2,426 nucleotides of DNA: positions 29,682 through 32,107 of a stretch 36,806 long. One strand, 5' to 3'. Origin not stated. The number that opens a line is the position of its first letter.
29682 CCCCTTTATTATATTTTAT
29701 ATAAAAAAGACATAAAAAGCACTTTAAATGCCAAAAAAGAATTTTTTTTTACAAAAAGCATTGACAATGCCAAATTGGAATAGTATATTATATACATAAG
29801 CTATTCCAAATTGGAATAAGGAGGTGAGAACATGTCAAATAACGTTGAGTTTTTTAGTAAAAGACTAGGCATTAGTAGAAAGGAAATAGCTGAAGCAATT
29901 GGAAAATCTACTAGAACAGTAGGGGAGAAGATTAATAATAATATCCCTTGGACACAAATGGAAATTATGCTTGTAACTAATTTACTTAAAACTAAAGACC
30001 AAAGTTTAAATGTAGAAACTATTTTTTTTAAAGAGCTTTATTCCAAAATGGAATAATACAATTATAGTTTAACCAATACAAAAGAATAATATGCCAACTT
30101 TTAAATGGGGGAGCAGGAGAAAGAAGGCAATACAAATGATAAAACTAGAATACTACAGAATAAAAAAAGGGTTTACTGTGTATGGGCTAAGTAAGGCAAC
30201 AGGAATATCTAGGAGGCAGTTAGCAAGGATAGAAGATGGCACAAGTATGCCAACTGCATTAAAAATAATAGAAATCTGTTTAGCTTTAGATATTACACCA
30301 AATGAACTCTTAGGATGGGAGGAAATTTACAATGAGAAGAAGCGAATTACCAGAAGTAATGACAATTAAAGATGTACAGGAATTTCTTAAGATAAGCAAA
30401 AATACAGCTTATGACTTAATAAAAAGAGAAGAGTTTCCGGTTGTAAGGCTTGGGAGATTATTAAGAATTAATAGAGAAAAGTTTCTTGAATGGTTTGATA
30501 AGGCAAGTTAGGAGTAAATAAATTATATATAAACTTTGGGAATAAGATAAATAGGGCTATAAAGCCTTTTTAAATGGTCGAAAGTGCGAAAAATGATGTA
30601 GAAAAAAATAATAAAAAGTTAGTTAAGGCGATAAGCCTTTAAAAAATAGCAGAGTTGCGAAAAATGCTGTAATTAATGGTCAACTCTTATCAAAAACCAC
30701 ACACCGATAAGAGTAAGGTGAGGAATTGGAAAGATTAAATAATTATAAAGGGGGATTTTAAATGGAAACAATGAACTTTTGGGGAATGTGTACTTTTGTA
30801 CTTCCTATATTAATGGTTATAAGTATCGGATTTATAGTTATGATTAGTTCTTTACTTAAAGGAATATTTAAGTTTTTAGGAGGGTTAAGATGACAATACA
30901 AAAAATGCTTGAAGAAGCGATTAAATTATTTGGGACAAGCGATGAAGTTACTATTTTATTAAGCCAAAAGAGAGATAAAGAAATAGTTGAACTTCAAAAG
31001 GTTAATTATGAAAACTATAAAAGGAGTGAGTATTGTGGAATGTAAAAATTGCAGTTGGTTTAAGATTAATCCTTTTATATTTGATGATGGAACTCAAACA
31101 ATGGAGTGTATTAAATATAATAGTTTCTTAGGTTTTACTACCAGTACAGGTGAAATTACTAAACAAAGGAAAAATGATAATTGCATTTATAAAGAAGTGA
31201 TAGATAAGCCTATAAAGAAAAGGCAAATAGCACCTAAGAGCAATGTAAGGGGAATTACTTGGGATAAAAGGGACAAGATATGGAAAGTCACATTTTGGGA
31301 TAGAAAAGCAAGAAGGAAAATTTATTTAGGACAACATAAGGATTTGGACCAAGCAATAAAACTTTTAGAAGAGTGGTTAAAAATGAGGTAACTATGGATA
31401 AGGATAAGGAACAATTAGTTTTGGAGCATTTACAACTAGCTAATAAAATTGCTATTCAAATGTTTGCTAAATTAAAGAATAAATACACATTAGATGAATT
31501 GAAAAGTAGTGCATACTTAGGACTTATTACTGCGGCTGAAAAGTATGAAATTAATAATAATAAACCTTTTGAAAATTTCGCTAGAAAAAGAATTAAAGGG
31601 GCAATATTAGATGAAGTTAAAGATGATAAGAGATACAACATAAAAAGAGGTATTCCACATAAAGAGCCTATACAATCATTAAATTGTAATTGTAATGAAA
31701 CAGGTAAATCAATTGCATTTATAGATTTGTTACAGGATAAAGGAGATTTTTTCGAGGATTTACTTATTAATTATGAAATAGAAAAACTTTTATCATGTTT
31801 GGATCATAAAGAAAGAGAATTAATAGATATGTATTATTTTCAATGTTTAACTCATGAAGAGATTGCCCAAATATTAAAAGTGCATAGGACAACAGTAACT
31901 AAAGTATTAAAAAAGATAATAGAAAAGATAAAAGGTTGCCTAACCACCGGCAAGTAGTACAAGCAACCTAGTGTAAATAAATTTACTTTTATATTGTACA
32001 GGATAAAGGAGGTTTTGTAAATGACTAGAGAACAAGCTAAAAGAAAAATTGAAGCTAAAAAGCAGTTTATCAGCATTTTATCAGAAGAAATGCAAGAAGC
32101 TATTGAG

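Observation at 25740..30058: cI/cro switch operator recurs upstream of the parM partition cassette and after cro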

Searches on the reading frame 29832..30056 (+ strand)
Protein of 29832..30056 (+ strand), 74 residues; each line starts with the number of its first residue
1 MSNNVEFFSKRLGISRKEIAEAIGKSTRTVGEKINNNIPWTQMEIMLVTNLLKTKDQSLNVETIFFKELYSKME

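Call 8: search_protein_families(library=pfam, proteins=[window:29832-30056:+], max_evalue=0.01)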
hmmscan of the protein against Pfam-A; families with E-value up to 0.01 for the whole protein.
window:29832-30056:+ (74 aa): 1 family
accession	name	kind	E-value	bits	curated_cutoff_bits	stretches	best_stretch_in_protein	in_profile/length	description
PF05339.17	DUF739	-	1.4e-05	25.6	27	1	18-68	21-69/69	Protein of unknown function (DUF739)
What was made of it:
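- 29832..30056 (+): cro-like gene (74 aa, HTH). It is weakly MOR-like. Pfam DUF739 below cutoff (call 8).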

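Call 9: search_protein_families(library=phrogs, proteins=[window:29832-30056:+], max_evalue=0.01)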
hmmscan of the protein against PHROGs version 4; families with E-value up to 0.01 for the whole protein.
window:29832-30056:+ (74 aa): 4 families
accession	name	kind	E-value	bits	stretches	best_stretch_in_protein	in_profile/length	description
phrog_4779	-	transcription regulation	2.4e-05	25.8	1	2-59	4-63/98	transcriptional regulator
phrog_4583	-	transcription regulation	0.0022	19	1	3-59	13-69/81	transcriptional repressor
phrog_3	-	transcription regulation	0.0038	18.1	1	6-69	94-152/430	transcriptional repressor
phrog_27555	-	transcription regulation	0.0052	17.4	1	6-34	139-167/203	transcriptional regulator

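Call 68: search_solved_structures(query=window:29832-30056:+, max_evalue=1)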
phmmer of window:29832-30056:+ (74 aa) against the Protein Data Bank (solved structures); distinct sequences matched with E-value up to 1: 3.
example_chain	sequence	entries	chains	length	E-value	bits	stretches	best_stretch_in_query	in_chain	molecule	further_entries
6to6_A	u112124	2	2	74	0.012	19.5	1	17-59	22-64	MOR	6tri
8etq_A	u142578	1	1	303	0.018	18.9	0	7-39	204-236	k-cTRP5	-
8tac_A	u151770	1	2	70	0.31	15.1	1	6-36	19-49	DBP48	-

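Call 72: search_solved_structures(query=A4, max_evalue=1, show_alignments=1)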
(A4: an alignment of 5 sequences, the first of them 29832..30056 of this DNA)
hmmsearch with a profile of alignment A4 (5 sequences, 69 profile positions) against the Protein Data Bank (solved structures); distinct sequences matched with E-value up to 1: 33.
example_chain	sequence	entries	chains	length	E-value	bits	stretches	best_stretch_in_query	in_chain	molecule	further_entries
4yg4_A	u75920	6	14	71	2.5e-07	33.9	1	2-44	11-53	Antitoxin HipB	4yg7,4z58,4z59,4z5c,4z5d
4yg1_A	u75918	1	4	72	2.6e-07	33.8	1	2-44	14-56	Antitoxin HipB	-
4z5h_A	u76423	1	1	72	3.1e-07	33.6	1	2-44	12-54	Antitoxin HipB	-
2wiu_B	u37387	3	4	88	4e-07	33.2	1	2-44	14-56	HTH-TYPE TRANSCRIPTIONAL REGULATOR HIPB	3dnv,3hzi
5k98_B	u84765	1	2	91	4.2e-07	33.1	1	2-44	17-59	Antitoxin HipB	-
3clc_A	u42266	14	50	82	5.5e-06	29.6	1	3-63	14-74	Regulatory protein | R-M CONTROLLER PROTEIN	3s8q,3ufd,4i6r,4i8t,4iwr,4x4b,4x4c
4f8d_A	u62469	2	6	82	6.3e-06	29.4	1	3-63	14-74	Regulatory protein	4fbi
4fn3_A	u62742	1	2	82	6.8e-06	29.3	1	3-63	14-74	Regulatory protein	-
3g5g_A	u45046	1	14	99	9.7e-06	28.8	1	3-63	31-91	Regulatory protein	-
4i6u_A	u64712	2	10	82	3.2e-05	27.1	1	3-63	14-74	Regulatory protein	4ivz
4ia8_A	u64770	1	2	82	3.3e-05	27.1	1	3-63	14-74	Regulatory protein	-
4i6t_A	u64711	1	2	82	5.1e-05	26.5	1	3-63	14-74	Regulatory protein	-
3fya_A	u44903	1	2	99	0.00011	25.4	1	3-63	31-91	Regulatory protein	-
9sf2_A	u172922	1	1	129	0.00066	22.9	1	1-62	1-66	Transcriptional regulator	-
7pwx_CCC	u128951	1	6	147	0.00073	22.8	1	4-46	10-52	Orf20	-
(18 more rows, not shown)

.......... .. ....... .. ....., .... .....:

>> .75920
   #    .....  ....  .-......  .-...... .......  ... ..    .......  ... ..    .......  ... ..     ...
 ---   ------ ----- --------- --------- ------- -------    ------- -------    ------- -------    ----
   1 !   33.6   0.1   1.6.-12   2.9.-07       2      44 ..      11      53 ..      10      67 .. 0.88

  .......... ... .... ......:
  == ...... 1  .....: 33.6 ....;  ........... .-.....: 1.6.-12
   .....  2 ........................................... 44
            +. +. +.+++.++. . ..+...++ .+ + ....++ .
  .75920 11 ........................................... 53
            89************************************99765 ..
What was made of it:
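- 29832..30056 (+): HipB and C-protein HTH domains match better (calls 68, 72).
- On TP901-1-type CI/MOR switch: HipB and C-proteins score better (calls 68, 72).
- The Cro profile resembles R-M controller proteins, which activate from sites next to the -35 (call 72).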

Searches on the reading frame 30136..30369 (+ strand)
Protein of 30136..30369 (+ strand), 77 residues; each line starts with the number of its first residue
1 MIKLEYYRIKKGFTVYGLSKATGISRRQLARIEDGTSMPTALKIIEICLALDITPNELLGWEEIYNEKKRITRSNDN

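Call 8: search_protein_families(library=pfam, proteins=[window:30136-30369:+], max_evalue=0.01)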
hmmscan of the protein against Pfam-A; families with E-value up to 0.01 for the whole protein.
window:30136-30369:+ (77 aa): 5 families
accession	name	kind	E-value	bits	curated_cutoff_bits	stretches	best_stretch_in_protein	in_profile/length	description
PF01381.28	HTH_3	-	2e-10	41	23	1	4-58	1-55/55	Helix-turn-helix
PF12844.13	HTH_19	-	3.2e-10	40.2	30.2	1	3-59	3-59/64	Helix-turn-helix domain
PF13443.12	HTH_26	-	1.3e-09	38.6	22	1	3-62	1-61/63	Cro/C1-type HTH DNA-binding domain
PF13560.12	HTH_31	-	0.0004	21.1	27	1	7-57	9-60/64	Helix-turn-helix domain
PF13413.12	HTH_25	-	0.0015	18.7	24.6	1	7-36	5-34/62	Helix-turn-helix domain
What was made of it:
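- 30136..30369 (+): Second small HTH protein, the first gene after site E. Pfam HTH_3 2e-10 (call 8).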

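Call 9: search_protein_families(library=phrogs, proteins=[window:30136-30369:+], max_evalue=0.01)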
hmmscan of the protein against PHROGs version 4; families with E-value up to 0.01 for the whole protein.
window:30136-30369:+ (77 aa): 13 families
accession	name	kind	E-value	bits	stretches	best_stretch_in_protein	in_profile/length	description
phrog_8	-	transcription regulation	1.9e-11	45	1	4-69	81-146/346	transcriptional regulator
phrog_3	-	transcription regulation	1.7e-08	35.7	1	2-68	91-155/430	transcriptional repressor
phrog_2967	-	transcription regulation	2.3e-07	31.6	1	4-69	15-81/225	transcriptional regulator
phrog_4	-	transcription regulation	2.1e-06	28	1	3-68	140-201/400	transcriptional repressor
phrog_4031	-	unknown function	3.1e-05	23.6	1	3-56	522-576/626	-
phrog_2439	-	transcription regulation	4e-05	23.6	1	4-75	12-83/367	transcriptional regulator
phrog_38027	-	transcription regulation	0.00027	22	1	6-70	75-139/143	transcriptional repressor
phrog_4441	-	DNA, RNA and nucleotide metabolism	0.00044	21.5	1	16-69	22-78/98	HTH DNA binding protein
phrog_4583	-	transcription regulation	0.0061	17.6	1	11-60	22-71/81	transcriptional repressor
phrog_7241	-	transcription regulation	0.0074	17.3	1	5-59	67-121/122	transcriptional regulator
phrog_3557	-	transcription regulation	0.0078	17.4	1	9-58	22-71/142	transcriptional regulator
phrog_1373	-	transcription regulation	0.0082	17.1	1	4-64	68-128/166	transcriptional regulator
phrog_20251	-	unknown function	0.009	17.2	1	5-71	6-71/142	-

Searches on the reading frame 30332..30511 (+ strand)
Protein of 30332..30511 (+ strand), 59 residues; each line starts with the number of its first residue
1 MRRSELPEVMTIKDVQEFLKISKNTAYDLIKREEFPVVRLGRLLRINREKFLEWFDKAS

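Call 8: search_protein_families(library=pfam, proteins=[window:30332-30511:+], max_evalue=0.01)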
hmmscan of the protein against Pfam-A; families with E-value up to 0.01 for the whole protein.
window:30332-30511:+ (59 aa): 3 families
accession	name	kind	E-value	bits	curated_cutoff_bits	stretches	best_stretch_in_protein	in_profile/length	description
PF12728.13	HTH_17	-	1.8e-14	54.1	27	1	9-58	1-50/51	Helix-turn-helix domain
PF13384.12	HTH_23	-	0.003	17.8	24.6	1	9-32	17-40/50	Homeodomain-like domain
PF05930.18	Phage_AlpA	-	0.0089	16.3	21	0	12-41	6-36/51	Prophage CP4-57 regulatory protein (AlpA)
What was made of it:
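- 30332..30511 (+): Excisionase-like HTH_17 protein. Pfam HTH_17 1.8e-14 (call 8).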

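Call 9: search_protein_families(library=phrogs, proteins=[window:30332-30511:+], max_evalue=0.01)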
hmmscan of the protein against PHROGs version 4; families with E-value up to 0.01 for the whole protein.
window:30332-30511:+ (59 aa): 10 families
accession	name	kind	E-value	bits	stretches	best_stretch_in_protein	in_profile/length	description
phrog_7338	-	unknown function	2.9e-11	44.5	1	5-58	26-80/87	-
phrog_668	-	DNA, RNA and nucleotide metabolism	2.8e-09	37.9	1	4-57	58-112/181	HTH DNA binding protein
phrog_66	-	integration and excision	5.9e-08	33.8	1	3-57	87-142/412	excisionase and transcriptional regulator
phrog_15534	-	DNA, RNA and nucleotide metabolism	1.7e-07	32.7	1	7-56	41-89/93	HTH DNA binding protein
phrog_10045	-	DNA, RNA and nucleotide metabolism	3.7e-07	30.9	1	5-55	16-67/74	HTH DNA binding protein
phrog_4370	-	integration and excision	0.00011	23.6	1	8-57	40-93/109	excisionase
phrog_6401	-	DNA, RNA and nucleotide metabolism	0.00016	22.5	1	1-54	1-55/64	DNA binding protein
phrog_989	-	unknown function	0.00024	21.9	1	8-31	5-28/70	-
phrog_2907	-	integration and excision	0.0053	18.2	1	8-37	5-34/117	excisionase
phrog_12527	-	integration and excision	0.0094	17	1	12-52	32-72/130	excisionase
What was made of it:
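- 30332..30511 (+): PHROG excisionase families (call 9).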

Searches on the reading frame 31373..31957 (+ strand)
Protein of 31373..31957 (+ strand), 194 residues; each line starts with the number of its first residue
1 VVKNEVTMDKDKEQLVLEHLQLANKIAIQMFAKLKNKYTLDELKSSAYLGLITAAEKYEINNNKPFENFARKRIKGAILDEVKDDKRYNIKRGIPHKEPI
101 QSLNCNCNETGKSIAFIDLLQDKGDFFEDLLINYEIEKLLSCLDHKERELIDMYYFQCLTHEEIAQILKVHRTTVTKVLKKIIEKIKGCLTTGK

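Call 8: search_protein_families(library=pfam, proteins=[window:31373-31957:+], max_evalue=0.01)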
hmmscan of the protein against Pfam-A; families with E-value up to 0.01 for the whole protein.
window:31373-31957:+ (194 aa): 9 families
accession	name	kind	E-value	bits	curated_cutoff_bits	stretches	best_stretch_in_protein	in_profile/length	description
PF04545.22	Sigma70_r4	-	1.6e-09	37.5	24.1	1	139-187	1-49/50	Sigma-70, region 4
PF08281.18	Sigma70_r4_2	-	4e-08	33.2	25.7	1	135-177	3-45/54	Sigma-70, region 4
PF04542.20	Sigma70_r2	-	1.8e-07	31.3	24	1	15-87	1-70/71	Sigma-70 region 2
PF07638.17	Sigma70_ECF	-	3.3e-05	24.3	21.1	1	132-185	126-178/185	ECF sigma factor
PF13545.12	HTH_Crp_2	-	0.00026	21.3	27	1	159-182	23-46/70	Crp-like helix-turn-helix domain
PF13936.12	HTH_38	-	0.00029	21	27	1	143-181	5-43/44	Helix-turn-helix domain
PF06530.18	Phage_antitermQ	-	0.00047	20.5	26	1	130-192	51-112/118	Phage antitermination protein Q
PF08279.18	HTH_11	-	0.0042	17.4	25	0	159-184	16-41/55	HTH domain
PF12728.13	HTH_17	-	0.0091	16.7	27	0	159-179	2-22/51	Helix-turn-helix domain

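Call 9: search_protein_families(library=phrogs, proteins=[window:31373-31957:+], max_evalue=0.01)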
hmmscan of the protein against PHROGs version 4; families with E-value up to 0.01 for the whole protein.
window:31373-31957:+ (194 aa): 15 families
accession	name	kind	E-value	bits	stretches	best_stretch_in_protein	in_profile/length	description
phrog_351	-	transcription regulation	2e-25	90.5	1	9-191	502-727/928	RNA polymerase sigma factor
phrog_36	-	transcription regulation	1.4e-12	48.7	1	133-190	130-187/220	transcriptional regulator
phrog_1740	-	transcription regulation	3.6e-11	43.3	1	112-191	144-217/567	RNA polymerase sigma factor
phrog_1190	-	transcription regulation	6e-11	43.4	1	134-187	103-156/167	RNA polymerase sigma factor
phrog_3512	-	transcription regulation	2.8e-06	28.5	1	143-187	66-110/130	sigma factor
phrog_13787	-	unknown function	7.8e-06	27.1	1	102-190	77-168/172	-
phrog_27454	-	transcription regulation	1.2e-05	26.4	1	133-186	116-169/179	RNA polymerase sigma factor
phrog_11138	-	unknown function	8.6e-05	23.9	1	107-189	52-138/142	-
phrog_36098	-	transcription regulation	0.00023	21.9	1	6-91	8-101/223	RNA polymerase sigma factor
phrog_248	-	transcription regulation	0.0017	19.5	1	135-183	82-130/161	transcriptional activator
phrog_12061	-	unknown function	0.0027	18.6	1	113-190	21-98/111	-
phrog_2538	-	head and packaging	0.0031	18.6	1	143-181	3-41/129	terminase small subunit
phrog_1558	-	unknown function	0.0065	17.4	0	144-186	120-164/178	-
phrog_79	-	transcription regulation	0.0068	17.1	0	136-191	79-138/156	anti-termination protein Q-like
phrog_141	-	head and packaging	0.0068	16.8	0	156-182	13-39/183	terminase small subunit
